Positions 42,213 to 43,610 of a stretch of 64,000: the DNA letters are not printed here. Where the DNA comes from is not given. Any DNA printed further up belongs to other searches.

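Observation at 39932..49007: SBP + HAMP histidine kinase translationally coupled to three GT4 glycosyltransferases, behind a sigma-less partner-switching cassette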

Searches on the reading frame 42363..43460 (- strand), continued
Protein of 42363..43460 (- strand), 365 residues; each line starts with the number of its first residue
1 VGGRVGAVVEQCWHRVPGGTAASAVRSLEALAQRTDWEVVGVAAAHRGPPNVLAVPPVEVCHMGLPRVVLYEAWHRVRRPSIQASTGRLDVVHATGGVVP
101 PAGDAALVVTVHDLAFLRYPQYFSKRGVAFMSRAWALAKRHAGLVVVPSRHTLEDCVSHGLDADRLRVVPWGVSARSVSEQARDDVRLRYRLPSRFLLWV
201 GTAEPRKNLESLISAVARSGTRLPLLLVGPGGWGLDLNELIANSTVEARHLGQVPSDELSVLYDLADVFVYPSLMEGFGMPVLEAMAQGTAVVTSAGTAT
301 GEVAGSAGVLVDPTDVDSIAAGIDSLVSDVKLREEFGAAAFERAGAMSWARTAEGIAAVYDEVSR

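Call 52: find_encoding_contigs(protein=P0232, flank=9000, max_places=1)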
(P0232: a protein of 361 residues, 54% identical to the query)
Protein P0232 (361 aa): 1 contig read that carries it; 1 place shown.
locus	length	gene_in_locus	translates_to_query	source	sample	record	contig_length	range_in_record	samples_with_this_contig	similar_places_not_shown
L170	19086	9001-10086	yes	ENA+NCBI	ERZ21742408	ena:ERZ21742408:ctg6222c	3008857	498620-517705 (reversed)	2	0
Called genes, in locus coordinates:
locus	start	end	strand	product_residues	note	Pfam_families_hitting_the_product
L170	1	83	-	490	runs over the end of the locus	PF13231:PMT_2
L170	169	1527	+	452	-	PF01134:GIDA (weak), PF01262:AlaDh_PNT_C (faint), PF01266:DAO (faint), PF03486:HI0933_like (faint), PF07992:Pyr_redox_2, PF12831:FAD_oxidored (weak), PF00070:Pyr_redox, PF02852:Pyr_redox_dim, +3 more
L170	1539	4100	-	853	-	PF00289:Biotin_carb_N, PF02786:CPSase_L_D2, PF07478:Dala_Dala_lig_C (weak), PF02785:Biotin_carb_C, PF25917:BSH_RND (weak), PF00364:Biotin_lipoyl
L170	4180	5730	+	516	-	PF03816:LytR_cpsA_psr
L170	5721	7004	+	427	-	PF03446:NAD_binding_2 (weak), PF03721:UDPG_MGDP_dh_N, PF00984:UDPG_MGDP_dh, PF03720:UDPG_MGDP_dh_C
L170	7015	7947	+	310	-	PF01073:3Beta_HSD, PF01370:Epimerase, PF07993:NAD_binding_4 (faint), PF16363:GDP_Man_Dehyd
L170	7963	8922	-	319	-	PF01073:3Beta_HSD (faint), PF01370:Epimerase, PF02719:Polysacc_synt_2 (faint), PF04321:RmlD_sub_bind, PF16363:GDP_Man_Dehyd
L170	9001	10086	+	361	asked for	PF13439:Glyco_transf_4, PF13579:Glyco_trans_4_4, PF00534:Glycos_transf_1, PF13692:Glyco_trans_1_4, PF20706:GT4-conflict, PF13524:Glyco_trans_1_2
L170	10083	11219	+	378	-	PF13439:Glyco_transf_4, PF20706:GT4-conflict, PF00534:Glycos_transf_1, PF13692:Glyco_trans_1_4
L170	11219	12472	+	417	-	PF13439:Glyco_transf_4, PF13579:Glyco_trans_4_4, PF00534:Glycos_transf_1, PF13692:Glyco_trans_1_4, PF13524:Glyco_trans_1_2 (weak)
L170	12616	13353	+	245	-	-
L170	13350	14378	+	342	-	PF00483:NTP_transferase, PF12804:NTP_transf_3, PF25084:LbH_EIF2B, PF25087:GMPPB_C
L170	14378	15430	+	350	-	PF01073:3Beta_HSD, PF01370:Epimerase, PF02719:Polysacc_synt_2, PF04321:RmlD_sub_bind, PF13460:NAD_binding_10, PF16363:GDP_Man_Dehyd, PF07993:NAD_binding_4 (weak)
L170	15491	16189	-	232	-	PF01996:F420_ligase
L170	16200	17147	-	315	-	PF01933:CofD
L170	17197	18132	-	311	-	PF01370:Epimerase, PF16363:GDP_Man_Dehyd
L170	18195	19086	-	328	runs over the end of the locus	PF01370:Epimerase, PF04321:RmlD_sub_bind, PF07993:NAD_binding_4 (faint), PF01073:3Beta_HSD, PF02719:Polysacc_synt_2, PF16363:GDP_Man_Dehyd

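Call 81: search_protein_families(library=ncbifam, proteins=[L086:3191-4465:+], max_evalue=1e-40)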
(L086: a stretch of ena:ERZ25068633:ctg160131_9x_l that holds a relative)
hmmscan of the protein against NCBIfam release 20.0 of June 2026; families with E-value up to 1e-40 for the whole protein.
L086:3191-4465:+ (424 aa): 2 families
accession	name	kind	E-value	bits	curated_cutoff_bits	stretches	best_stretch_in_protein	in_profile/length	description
TIGR03644.1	marine_trans_1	hypoth_equivalog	4.4e-155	516.5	514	1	11-417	1-404/404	probable ammonium transporter, marine subtype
TIGR00836.1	amt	subfamily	1.2e-94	317.5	343.3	1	18-414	5-406/406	ammonium transporter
